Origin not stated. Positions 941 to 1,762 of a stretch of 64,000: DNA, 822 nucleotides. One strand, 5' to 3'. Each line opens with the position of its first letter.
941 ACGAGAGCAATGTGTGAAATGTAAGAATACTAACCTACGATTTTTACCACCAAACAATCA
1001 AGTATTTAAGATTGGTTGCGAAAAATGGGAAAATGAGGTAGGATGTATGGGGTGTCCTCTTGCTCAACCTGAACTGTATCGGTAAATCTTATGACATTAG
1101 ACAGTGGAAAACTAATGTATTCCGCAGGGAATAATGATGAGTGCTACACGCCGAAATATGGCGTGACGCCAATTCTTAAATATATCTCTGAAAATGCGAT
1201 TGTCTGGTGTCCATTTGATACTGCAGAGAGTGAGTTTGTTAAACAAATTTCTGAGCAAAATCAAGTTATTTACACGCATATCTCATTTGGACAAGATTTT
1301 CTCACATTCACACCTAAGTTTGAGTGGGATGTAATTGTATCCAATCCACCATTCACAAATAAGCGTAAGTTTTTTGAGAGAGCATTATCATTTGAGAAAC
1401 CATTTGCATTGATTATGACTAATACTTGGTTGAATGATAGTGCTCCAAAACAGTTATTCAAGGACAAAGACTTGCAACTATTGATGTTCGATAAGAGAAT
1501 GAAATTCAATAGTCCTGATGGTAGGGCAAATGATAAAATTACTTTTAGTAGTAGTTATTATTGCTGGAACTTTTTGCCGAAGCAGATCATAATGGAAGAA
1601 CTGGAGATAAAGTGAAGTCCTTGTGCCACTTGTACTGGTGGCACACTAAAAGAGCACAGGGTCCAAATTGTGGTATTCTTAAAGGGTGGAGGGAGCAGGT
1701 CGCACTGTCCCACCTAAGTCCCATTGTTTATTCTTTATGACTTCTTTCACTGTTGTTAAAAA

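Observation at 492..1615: Phage-encoded R-M-like pair: NlaIII/IceA-type endonuclease next to a minimal m6A methyltransferase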

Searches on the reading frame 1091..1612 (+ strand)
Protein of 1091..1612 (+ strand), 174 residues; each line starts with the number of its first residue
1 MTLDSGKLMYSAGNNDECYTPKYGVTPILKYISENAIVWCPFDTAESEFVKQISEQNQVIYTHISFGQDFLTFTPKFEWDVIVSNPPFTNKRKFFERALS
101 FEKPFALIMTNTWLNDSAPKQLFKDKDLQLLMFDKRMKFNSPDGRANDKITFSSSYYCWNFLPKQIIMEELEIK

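Call 4: search_protein_families(library=pfam, proteins=[window:1091-1612:+], max_evalue=0.1)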
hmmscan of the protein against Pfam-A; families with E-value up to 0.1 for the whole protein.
window:1091-1612:+ (174 aa): 3 families
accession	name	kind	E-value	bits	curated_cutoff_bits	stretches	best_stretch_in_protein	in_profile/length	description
PF07669.17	Eco57I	-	0.00048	20.7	25.3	0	63-96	58-92/171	Eco57I restriction-modification methylase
PF13651.11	EcoRI_methylase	-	0.0013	18.5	26.4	1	79-147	139-209/345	Adenine-specific methyltransferase EcoRI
PF05175.20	MTS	-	0.013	15.6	23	1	44-93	65-113/170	Methyltransferase small domain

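Call 5: search_protein_families(library=phrogs, proteins=[window:1091-1612:+], max_evalue=0.1)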
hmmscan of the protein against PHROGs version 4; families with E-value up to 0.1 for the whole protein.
window:1091-1612:+ (174 aa): 5 families
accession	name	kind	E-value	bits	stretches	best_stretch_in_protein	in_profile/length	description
phrog_799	-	other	1.9e-34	120.7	1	8-167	205-372/458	DNA methyltransferase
phrog_9133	-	unknown function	0.00049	19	1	51-114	791-859/1259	-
phrog_11358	-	unknown function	0.0089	13.9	1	66-92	1913-1939/3431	-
phrog_5172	-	unknown function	0.018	14.8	1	13-101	18-120/377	-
phrog_6263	-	other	0.084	12.5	1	61-93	455-486/548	DNA methyltransferase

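Call 6: search_protein_families(library=ncbifam, proteins=[window:1091-1612:+], max_evalue=1)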
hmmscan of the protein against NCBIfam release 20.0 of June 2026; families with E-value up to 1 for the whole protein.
window:1091-1612:+ (174 aa): 2 families
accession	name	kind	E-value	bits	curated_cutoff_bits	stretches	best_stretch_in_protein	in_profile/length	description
TIGR00536.1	hemK_fam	subfamily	0.046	12.8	115.5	1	69-103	173-209/286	HemK family protein methyltransferase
TIGR03534.1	RF_mod_PrmC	equivalog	0.093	12.2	199.1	1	72-93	150-171/253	peptide chain release factor N(5)-glutamine methyltransferase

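Call 7: search_protein_families(library=padloc, proteins=[window:1091-1612:+], max_evalue=1)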
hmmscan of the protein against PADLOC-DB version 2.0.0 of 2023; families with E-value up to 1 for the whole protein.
window:1091-1612:+ (174 aa): 6 families
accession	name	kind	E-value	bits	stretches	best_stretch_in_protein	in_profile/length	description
PDLC03258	MTase_II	-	0.0006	17.1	1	52-96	76-120/366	Type II methyltransferase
PDLC04134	mad2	-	0.001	16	1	68-121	346-405/492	mads_2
PDLC03719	oMTase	-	0.0016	15.5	1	50-93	85-127/387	orphan methyltransferase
PDLC03297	MTase_II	-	0.0023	15.4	1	79-130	130-181/332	Type II methyltransferase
PDLC03267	MTase_II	-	0.0067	13.4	1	44-96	70-124/539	Type II methyltransferase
PDLC03311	MTase_II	-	0.036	10.8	1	21-91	48-114/464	Type II methyltransferase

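Call 9: search_solved_structures(query=window:1091-1612:+, max_evalue=10, show_alignments=3)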
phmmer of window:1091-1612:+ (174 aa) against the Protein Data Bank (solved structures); distinct sequences matched with E-value up to 10: 0.

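Call 13: find_related_loci(query=window:1091-1612:+, collection=viral_contigs, flank=10000)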
Query window:1091-1612:+ (174 aa) in viral_contigs; peptide patterns used: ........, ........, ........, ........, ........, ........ (x = any residue, [..] = any of these).
371 stretches matched a pattern; 371 encode a relative of the query (tblastn E <= 1e-3); the best 80 are kept; 80 distinct loci.
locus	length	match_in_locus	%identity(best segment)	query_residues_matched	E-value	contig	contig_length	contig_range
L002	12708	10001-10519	92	1-173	2e-107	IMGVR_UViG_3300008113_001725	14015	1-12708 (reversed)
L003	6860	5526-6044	92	1-173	3e-106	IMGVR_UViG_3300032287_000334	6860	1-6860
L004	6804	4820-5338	91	1-173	4e-106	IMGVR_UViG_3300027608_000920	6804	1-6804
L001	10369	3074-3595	90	1-174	2e-105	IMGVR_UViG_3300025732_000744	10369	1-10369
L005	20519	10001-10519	91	1-173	8e-106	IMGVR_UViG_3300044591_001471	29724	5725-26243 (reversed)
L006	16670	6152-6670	91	1-173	7e-106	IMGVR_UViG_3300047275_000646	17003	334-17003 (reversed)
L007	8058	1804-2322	90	1-173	3e-105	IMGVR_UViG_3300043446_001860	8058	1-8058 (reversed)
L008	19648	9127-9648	89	1-174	5e-105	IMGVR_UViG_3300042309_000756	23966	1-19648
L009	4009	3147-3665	91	1-173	5e-106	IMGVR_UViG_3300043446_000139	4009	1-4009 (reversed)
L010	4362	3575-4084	89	4-173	5e-105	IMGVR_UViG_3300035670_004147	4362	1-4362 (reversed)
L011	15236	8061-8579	89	1-173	8e-104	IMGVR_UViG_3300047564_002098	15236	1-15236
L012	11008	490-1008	90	1-173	8e-104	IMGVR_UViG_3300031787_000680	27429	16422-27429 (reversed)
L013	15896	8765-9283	90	1-173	8e-104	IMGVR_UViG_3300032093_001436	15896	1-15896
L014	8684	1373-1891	89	1-173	6e-104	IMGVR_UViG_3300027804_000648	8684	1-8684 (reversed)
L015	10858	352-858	87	4-173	1e-103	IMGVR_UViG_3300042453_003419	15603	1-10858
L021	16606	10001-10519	88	1-173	3e-102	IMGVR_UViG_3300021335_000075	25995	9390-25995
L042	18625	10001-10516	86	1-173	6e-101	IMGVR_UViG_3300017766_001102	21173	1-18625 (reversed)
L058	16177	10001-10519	86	1-174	3e-100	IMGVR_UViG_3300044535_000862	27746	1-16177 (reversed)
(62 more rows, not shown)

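Call 15: search_dna_similar(query=window:1091-1612:+, collection=phages, mode=protein, max_rows=60, max_evalue=0.001)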
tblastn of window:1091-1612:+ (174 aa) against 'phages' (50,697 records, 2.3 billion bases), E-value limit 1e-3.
Records with a match: 76; places in all: 76; records where one place covers at least 80% of the query: 27.
Best place of each record, by identity: 80-90% 2; 60-80% 4; <60% 70.
By first word of the organism name: Campylobacter 36; Listeria 12; Prochlorococcus 6; Thermus 6; Fusobacterium 4; Streptococcus 4; Flavobacterium 2; Podophage 2; Bacteriophage 1; Enterocloster 1; and 2 more.
By host as written in the record: Campylobacter jejuni NCTC12662 13; Campylobacter jejuni 11; Listeria monocytogenes 10; - 8; Campylobacter jejuni subsp. jejuni 3; Prochlorococcus sp. MIT9515 2; Prochlorococcus sp. NATL1A 2; Thermus thermophilus HB8 2; and 18 more.
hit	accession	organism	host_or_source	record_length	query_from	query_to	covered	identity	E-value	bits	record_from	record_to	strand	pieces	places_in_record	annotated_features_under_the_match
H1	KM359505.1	Prochlorococcus phage P-TIM68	Prochlorococcus sp. MIT9515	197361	3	173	98%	83.0%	2e-81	267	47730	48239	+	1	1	hypothetical protein (x2)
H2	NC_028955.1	Prochlorococcus phage P-TIM68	Prochlorococcus sp. MIT9515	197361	3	173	98%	83.0%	2e-81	267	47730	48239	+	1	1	DNA methyltransferase | hypothetical protein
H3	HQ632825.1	Prochlorococcus phage P-SSM5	Prochlorococcus marinus NATL2A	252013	1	173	99%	79.2%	1e-77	256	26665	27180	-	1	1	hypothetical protein (x2)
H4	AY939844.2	Prochlorococcus phage P-SSM2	Prochlorococcus sp. NATL1A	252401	1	173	99%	79.2%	1e-77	256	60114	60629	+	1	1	hypothetical protein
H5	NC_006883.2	Prochlorococcus phage P-SSM2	Prochlorococcus sp. NATL1A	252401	1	173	99%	79.2%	1e-77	256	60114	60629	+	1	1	DNA methyltransferase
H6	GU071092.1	Prochlorococcus phage P-SSM2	-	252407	1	173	99%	79.2%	1e-77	256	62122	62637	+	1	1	conserved hypothetical protein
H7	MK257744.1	Thermus phage YS40_Isch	Thermus thermophilus HB8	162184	15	173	91%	46.3%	3e-32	126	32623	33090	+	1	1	sugar-phospahte nucleotidyltransferase | hypothetical protein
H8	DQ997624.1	Thermus phage phiYS40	-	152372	14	173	92%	43.5%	3e-31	123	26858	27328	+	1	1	sugar-phospahte nucleotidyltransferase | hypothetical protein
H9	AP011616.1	Thermus phage phiYS40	Thermus thermophilus HB8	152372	14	173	92%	43.5%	3e-31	123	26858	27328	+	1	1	sugar-phospahte nucleotidyltransferase | hypothetical protein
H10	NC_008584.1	Thermus phage phiYS40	-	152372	14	173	92%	43.5%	3e-31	123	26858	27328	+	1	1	DNA methyltransferase | hypothetical protein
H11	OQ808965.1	Fusobacterium phage vB_FnuS_FNU3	Fusobacterium nucleatum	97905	3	168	95%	41.5%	2e-30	121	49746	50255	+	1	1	putative DNA N-6-adenine-methyltransferase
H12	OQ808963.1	Fusobacterium phage vB_FnuS_FNU2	Fusobacterium nucleatum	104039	3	168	95%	41.5%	2e-30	121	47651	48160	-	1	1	putative tRNA (adenine-N(6)-)-methyltransferase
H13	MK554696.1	Fusobacterium phage Fnu1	Fusobacterium nucleatum ATCC 10953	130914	3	168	95%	41.5%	2e-30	121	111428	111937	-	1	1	tRNA (adenine-N(6)-)-methyltransferase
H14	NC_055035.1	Fusobacterium phage Fnu1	Fusobacterium nucleatum ATCC 10953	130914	3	168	95%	41.5%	2e-30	121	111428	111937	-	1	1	DNA methyltransferase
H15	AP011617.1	Thermus phage TMA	Thermus thermophilus HB27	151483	14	173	92%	42.9%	1e-30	122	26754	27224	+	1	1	sugar-phospahte nucleotidyltransferase | hypothetical protein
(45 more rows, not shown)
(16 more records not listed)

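Call 17: find_homologous_proteins(query=window:1091-1612:+)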
Query window:1091-1612:+ (174 aa): 4245 proteins with E <= 0.001 among 4254 candidates; the best 120 are listed. Only proteins of 95 to 305 residues were searched: fused or split forms outside these lengths cannot appear, so this answer is no evidence that the protein stands alone or is whole; lengths 'longer' or 'shorter' looks for them.
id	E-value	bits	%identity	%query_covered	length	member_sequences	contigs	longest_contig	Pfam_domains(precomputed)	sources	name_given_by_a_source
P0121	6.0e-108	377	94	100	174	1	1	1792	-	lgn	-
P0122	1.1e-104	366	92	99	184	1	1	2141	-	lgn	-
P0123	4.7e-104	364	92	99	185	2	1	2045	-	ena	-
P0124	1.3e-102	359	91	98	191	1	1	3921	-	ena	-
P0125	5.0e-102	357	90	98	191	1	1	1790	-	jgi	-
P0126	1.2e-101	356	90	98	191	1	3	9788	-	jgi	-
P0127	1.4e-101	356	90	99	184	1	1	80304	-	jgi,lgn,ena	jgi:hypothetical protein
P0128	1.5e-101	356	90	100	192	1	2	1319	-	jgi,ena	jgi:hypothetical protein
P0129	2.5e-101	355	89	99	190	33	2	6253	-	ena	-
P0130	3.6e-101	355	90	99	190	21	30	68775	-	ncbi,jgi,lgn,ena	jgi:hypothetical protein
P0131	1.3e-100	353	88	99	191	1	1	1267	-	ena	-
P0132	2.5e-100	352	87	99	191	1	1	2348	-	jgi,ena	-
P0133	2.5e-100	352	87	99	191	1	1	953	-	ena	-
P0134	2.7e-100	352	88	99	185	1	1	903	-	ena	-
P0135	4.3e-100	351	88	99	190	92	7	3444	-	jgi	-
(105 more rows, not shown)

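Call 22: get_annotated_region(hit=H5, flank=4000)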
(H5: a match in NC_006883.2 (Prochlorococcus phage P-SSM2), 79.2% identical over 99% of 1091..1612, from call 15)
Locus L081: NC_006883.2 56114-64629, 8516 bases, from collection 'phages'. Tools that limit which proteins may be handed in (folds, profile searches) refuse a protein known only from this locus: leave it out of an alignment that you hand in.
description: Prochlorococcus phage P-SSM2, complete genome.
organism: Prochlorococcus phage P-SSM2 (NCBI taxid 268746)
taxonomy: Viruses; Duplodnaviria; Heunggongvirae; Uroviricota; Caudoviricetes; Kyanoviridae; Salacisavirus; Salacisavirus pssm2
host: Prochlorococcus sp. NATL1A; source: -; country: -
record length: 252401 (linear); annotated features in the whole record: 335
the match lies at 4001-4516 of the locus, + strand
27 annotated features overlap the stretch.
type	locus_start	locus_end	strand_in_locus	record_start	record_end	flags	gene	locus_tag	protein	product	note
CDS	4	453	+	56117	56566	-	-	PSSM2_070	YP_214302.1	hypothetical protein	T4-GC: 66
CDS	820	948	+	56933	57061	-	-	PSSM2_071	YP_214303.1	hypothetical protein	T4-GC: 67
CDS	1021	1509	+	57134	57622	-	-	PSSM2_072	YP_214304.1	hypothetical protein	T4-GC: 68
CDS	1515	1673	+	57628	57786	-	-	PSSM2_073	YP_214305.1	hypothetical protein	T4-GC: 69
CDS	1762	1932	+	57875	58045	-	-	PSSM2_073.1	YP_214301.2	hypothetical protein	T4-GC: 693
CDS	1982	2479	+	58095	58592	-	-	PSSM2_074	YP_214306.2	hypothetical protein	T4-GC: 70; contains PF06114 domain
CDS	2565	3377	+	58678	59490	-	-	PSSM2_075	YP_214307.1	hypothetical protein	T4-GC: 71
CDS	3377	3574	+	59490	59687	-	-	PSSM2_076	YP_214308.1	hypothetical protein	T4-GC: 72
CDS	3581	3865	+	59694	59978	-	-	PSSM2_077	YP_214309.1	hypothetical protein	T4-GC: 73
CDS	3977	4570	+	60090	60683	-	-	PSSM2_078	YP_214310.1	DNA methyltransferase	T4-GC: 74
CDS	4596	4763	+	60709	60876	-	-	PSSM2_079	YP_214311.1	hypothetical protein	T4-GC: 75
CDS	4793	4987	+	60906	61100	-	-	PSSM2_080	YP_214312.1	hypothetical protein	T4-GC: 76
CDS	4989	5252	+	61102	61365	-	-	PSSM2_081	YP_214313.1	hypothetical protein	T4-GC: 77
CDS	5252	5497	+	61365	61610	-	-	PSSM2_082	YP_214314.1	hypothetical protein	T4-GC: 78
CDS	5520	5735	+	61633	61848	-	-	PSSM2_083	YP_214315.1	hypothetical protein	T4-GC: 79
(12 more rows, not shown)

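Call 23: get_annotated_region(hit=H2, flank=4000)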
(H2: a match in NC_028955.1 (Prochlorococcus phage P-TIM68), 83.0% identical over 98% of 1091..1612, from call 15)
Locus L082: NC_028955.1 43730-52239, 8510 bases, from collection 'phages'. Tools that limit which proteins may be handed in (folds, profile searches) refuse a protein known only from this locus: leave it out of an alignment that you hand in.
description: Prochlorococcus phage P-TIM68, complete genome.
organism: Prochlorococcus phage P-TIM68 (NCBI taxid 1542477)
taxonomy: Viruses; Duplodnaviria; Heunggongvirae; Uroviricota; Caudoviricetes; Kyanoviridae; Haifavirus; Haifavirus tim68
host: Prochlorococcus sp. MIT9515; source: -; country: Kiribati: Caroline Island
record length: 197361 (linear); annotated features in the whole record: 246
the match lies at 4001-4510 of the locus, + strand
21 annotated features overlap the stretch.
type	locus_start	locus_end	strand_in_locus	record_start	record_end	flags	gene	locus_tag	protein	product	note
CDS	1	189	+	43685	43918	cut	-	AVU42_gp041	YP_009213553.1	hypothetical protein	-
CDS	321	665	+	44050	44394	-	-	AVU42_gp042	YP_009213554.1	hypothetical protein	-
CDS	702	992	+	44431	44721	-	-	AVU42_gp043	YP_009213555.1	hypothetical protein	-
CDS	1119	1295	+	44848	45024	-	-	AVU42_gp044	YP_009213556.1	hypothetical protein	-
CDS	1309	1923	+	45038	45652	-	-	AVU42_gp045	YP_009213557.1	hypothetical protein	-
CDS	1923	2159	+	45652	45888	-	-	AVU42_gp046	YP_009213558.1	hypothetical protein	-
CDS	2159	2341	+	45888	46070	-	-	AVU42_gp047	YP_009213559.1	hypothetical protein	-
CDS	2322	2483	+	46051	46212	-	-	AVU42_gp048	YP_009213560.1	hypothetical protein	-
CDS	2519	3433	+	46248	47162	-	-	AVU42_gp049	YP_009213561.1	putative methylase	-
CDS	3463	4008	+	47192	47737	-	-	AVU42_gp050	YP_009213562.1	hypothetical protein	-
CDS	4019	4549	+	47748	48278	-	-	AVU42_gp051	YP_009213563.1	DNA methyltransferase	-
CDS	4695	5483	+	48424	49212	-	-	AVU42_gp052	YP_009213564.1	hypothetical protein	-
CDS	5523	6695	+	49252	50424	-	-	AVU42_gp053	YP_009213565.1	putative helicase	-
CDS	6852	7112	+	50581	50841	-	-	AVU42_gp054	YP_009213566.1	hypothetical protein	-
CDS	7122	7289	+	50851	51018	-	-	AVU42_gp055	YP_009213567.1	hypothetical protein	-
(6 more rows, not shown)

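Call 24: get_annotated_region(hit=H10, flank=3000)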
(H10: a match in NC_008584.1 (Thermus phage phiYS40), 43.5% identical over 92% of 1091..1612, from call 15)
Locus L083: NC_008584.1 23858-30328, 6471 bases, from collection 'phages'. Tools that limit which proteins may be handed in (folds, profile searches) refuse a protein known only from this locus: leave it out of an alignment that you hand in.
description: Thermus phage phiYS40, complete genome.
organism: Thermus phage phiYS40 (NCBI taxid 407392)
taxonomy: Viruses; Duplodnaviria; Heunggongvirae; Uroviricota; Caudoviricetes
host: -; source: -; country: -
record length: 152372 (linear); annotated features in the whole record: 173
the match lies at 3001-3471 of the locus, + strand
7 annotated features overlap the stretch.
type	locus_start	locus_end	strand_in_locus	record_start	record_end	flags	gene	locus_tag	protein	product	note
CDS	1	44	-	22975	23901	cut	-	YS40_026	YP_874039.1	CRISPR/Cas system associated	-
CDS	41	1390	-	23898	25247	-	-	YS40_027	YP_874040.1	DEAD domain helicase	-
CDS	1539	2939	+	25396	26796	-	-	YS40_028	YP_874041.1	hypothetical protein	-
CDS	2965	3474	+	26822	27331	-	-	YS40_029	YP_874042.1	DNA methyltransferase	-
CDS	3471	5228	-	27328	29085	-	-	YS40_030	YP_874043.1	hypothetical protein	-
CDS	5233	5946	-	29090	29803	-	-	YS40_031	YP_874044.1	hypothetical protein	-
CDS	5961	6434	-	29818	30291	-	-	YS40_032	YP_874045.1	hypothetical protein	-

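Call 28: search_protein_families(library=pfam, proteins=[L002:9507-10001:+, L058:9354-9992:+, L021:8998-10008:+, L082:3463-4005:+, L082:2519-3430:+, L081:3581-3862:+, L083:1539-2936:+, L042:9525-9998:+], max_evalue=0.5)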
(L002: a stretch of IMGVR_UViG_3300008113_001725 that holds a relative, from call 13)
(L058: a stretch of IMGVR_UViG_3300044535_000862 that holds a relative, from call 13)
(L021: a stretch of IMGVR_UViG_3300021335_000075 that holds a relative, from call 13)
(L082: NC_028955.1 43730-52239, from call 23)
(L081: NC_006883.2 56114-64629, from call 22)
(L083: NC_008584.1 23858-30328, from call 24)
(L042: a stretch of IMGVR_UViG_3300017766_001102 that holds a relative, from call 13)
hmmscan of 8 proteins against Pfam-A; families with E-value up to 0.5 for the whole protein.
L002:9507-10001:+ (165 aa): 1 family
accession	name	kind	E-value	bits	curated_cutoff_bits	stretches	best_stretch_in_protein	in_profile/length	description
PF09225.16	Endonuc-PvuII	-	0.0011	19.4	25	1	5-140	4-130/155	Restriction endonuclease PvuII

L058:9354-9992:+ (213 aa): 1 family
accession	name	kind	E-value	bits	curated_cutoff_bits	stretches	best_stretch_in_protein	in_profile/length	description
PF05315.17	ICEA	-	4.3e-12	46.5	24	1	16-213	4-198/218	ICEA Protein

L021:8998-10008:+ (337 aa): 2 families
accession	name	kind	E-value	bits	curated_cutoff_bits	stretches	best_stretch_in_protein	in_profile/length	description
PF20188.4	DUF6551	-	1.3e-05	25.3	26.8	1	48-170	4-118/242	Family of unknown function (DUF6551)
PF07837.17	FTCD_N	-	0.1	12.8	27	1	175-223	112-158/176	Formiminotransferase domain, N-terminal subdomain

L082:3463-4005:+ (181 aa): 5 families
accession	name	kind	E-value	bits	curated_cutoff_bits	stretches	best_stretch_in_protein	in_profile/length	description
PF09225.16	Endonuc-PvuII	-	0.002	18.5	25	1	33-164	19-142/155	Restriction endonuclease PvuII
PF09232.15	Caenor_Her-1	-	0.074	13.7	20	1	51-131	47-124/132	Caenorhabditis elegans Her-1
PF20861.2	Isd_H_B_linker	-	0.22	12.2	27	0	118-161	9-52/63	Iron-regulated surface determinant protein H/B, linker domain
PF03656.18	Pam16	-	0.22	12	30.3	0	8-40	61-92/127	Pam16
PF23464.1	WWE_3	-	0.28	11.9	24.5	0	79-128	12-61/84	WWE domain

L082:2519-3430:+ (304 aa): 1 family
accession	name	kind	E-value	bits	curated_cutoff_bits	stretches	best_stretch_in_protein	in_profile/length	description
PF01555.25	N6_N4_Mtase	-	3.3e-58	197.7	26.7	1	22-295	2-221/221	DNA methylase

L081:3581-3862:+ (94 aa): 0 families

L083:1539-2936:+ (466 aa): 6 families
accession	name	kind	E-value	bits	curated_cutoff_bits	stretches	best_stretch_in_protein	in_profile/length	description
PF24392.2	Parb-CE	-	0.00019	21.9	23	1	226-283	47-104/147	ParB CE domain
PF22548.2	AEP-TOTE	-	0.01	15.9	27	1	33-118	64-150/230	TOTE conflict system, Archaeo-Eukaryotic Primase domain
PF14394.12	DUF4423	-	0.063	13.5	30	1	360-397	40-77/165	Domain of unknown function (DUF4423)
PF04710.19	Pellino_FHA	-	0.063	12.9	25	1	348-381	7-40/264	Pellino, FHA domain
PF08708.16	PriCT_1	-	0.13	12.3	21.1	1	232-259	6-33/67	Primase C terminal 1 (PriCT-1)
PF21715.3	CggR_N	-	0.18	12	30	1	357-402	18-63/71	CggR N-terminal DNA binding domain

L042:9525-9998:+ (158 aa): 6 families
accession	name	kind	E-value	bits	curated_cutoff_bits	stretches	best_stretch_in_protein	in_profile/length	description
PF10905.13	DUF2695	-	0.0069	17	25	1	20-53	16-47/53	Protein of unknown function (DUF2695)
PF20573.4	DUF6782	-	0.0069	16.1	27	1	48-94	68-107/241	Putative metallopeptidase family (DUF6782)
PF10263.15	SprT-like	-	0.0086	16.4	25.6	1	22-95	10-79/108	SprT-like family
PF18406.6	DUF1281_C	-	0.013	15.8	22.8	1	98-132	51-85/88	Ferredoxin-like domain in Api92-like protein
PF18818.7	MPTase-PolyVal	-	0.12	12.9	27.5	1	67-89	34-56/126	Zincin-like metallopeptidase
PF08325.16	WLM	-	0.43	11.1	26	0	70-88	76-94/190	WLM domain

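Call 29: search_solved_structures(query=L002:9507-10001:+, max_evalue=10, show_alignments=2)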
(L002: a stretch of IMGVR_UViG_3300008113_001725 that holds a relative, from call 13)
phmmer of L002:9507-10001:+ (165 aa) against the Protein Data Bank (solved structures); distinct sequences matched with E-value up to 10: 1.
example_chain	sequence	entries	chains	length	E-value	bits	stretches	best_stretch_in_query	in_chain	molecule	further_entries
1rsy_A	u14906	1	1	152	0.52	13.1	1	80-158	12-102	SYNAPTOTAGMIN I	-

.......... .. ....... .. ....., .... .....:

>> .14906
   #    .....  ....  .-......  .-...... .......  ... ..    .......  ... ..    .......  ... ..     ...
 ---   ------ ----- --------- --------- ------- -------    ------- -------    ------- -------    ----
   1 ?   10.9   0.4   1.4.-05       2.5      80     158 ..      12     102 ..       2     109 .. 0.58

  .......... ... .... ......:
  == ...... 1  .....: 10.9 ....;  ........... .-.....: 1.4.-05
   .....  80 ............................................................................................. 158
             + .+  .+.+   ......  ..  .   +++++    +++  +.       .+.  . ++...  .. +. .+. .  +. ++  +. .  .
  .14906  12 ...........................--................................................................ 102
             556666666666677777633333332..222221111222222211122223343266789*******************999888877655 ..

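Call 54: predict_structure(alignment_id=A2)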
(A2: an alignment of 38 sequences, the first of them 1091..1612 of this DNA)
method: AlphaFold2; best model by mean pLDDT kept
length: 174 residues; sequences in the alignment: 38
mean_pLDDT: 77.9   pTM: 0.78
mean pLDDT of the five models: 77.9, 65.6, 61.0, 54.4, 53.6
residues with pLDDT >= 90: 61; 70-90: 61; 50-70: 32; < 50: 20
segments of 3 or more residues with pLDDT < 50: 1-3, 8-17, 149-151
pLDDT, mean of each block of 10 residues (from residue 1): 48 49 84 96 85 94 92 95 83 88 88 55 80 72 52 76 88 72
secondary structure, 60 per line:
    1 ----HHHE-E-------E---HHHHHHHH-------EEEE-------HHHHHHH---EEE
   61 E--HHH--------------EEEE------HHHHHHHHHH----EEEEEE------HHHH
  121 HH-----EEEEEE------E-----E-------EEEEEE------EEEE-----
elements in order: H22-29 E37-40 H48-54 E58-61 E81-84 H91-100 E105-110 H117-122 E128-133 E154-159 E166-169

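Call 58: find_related_loci(query=A2, collection=genome_contigs, flank=5000)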
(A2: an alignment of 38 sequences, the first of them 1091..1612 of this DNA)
Query A2 (174 aa) in genome_contigs; peptide patterns used: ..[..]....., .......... (x = any residue, [..] = any of these).
82 stretches matched a pattern; 63 encode a relative of the query (tblastn E <= 1e-3); 63 distinct loci.
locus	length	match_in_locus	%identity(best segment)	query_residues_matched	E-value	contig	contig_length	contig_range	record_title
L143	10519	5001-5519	75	2-174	2e-89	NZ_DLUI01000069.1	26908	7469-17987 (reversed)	MAG: Sulfuricurvum kujiense isolate UBA12443 contig_4239, whole genome shotgun sequence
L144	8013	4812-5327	75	1-173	8e-89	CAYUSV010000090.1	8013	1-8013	MAG TPA_asm: uncultured Campylobacterales bacterium isolate SRP128015_co1_26 genome assembly, contig: NODE_15339_length_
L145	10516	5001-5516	75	1-173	1e-87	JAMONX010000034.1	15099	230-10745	MAG: Campylobacterales bacterium isolate 4281-140_metabat2_scaf2bin.081 4281-140_scaffold_1683_c1, whole genome shotgun 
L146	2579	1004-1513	74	3-173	5e-88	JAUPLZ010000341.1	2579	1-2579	MAG: Campylobacterota bacterium isolate erpe_2018_pw_30hr_WHONDRS-PP48-000095_B_bin.9 scaffold_912739, whole genome shot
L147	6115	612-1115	74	3-172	4e-86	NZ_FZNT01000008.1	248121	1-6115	Lutibacter agarilyticus strain DSM 29150, whole genome shotgun sequence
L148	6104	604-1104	74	3-171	1e-85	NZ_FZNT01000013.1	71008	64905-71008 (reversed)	Lutibacter agarilyticus strain DSM 29150, whole genome shotgun sequence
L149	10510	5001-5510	72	2-173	2e-85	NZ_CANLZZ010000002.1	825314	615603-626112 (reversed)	Uncultured Lutibacter sp. isolate 4-1427.fasta NODE_2, whole genome shotgun sequence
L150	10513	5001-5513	73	3-174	3e-84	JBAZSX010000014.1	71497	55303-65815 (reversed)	MAG: Sulfurimonas sp. isolate SO_2017_GW1_186 NODE_2165_length_71497_cov_5.347401_OW334_2017, whole genome shotgun seque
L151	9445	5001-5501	73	3-171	3e-84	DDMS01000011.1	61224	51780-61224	MAG TPA_asm: Flavobacteriaceae bacterium UBA2540 UBA2540_contig_341, whole genome shotgun sequence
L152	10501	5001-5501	72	3-171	3e-83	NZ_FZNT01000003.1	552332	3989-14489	Lutibacter agarilyticus strain DSM 29150, whole genome shotgun sequence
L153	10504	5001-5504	71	4-172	8e-83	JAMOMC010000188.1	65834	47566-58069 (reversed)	MAG: Campylobacterales bacterium isolate 4281-140_maxbin2_scaf2bin.081 4281-140_scaffold_76_c1, whole genome shotgun seq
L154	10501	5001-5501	73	3-171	7e-83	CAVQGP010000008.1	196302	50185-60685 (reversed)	MAG: uncultured Flavobacteriaceae bacterium isolate MFD09779.bin.2.71 genome assembly, contig: contig_85303, whole genom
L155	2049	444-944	72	2-173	3e-86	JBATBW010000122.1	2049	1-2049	MAG: Erysipelotrichaceae bacterium isolate MFD10536_ilm_asm_bin16 k127_231801, whole genome shotgun sequence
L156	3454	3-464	81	19-173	1e-82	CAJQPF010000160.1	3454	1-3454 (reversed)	MAG: uncultured Flavobacteriales bacterium isolate 3_20180319_Bin_METABAT_132_1_1 genome assembly, contig: c_00000663372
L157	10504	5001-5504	70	3-171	9e-82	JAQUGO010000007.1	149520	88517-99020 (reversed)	MAG: Sulfurospirillaceae bacterium isolate STCSWMC_226 NODE_111_length_149520_cov_156.854786_ST_CSWMC, whole genome shot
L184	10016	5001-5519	73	1-174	2e-88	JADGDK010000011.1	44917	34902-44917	MAG: Campylobacterales bacterium isolate BB8 NODE_11_length_44917_cov_6.825268, whole genome shotgun sequence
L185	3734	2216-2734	61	3-173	4e-71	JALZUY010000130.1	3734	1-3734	MAG: Nonlabens sp. isolate g2_MAG_00013 g2_MAG_00013_000000000130, whole genome shotgun sequence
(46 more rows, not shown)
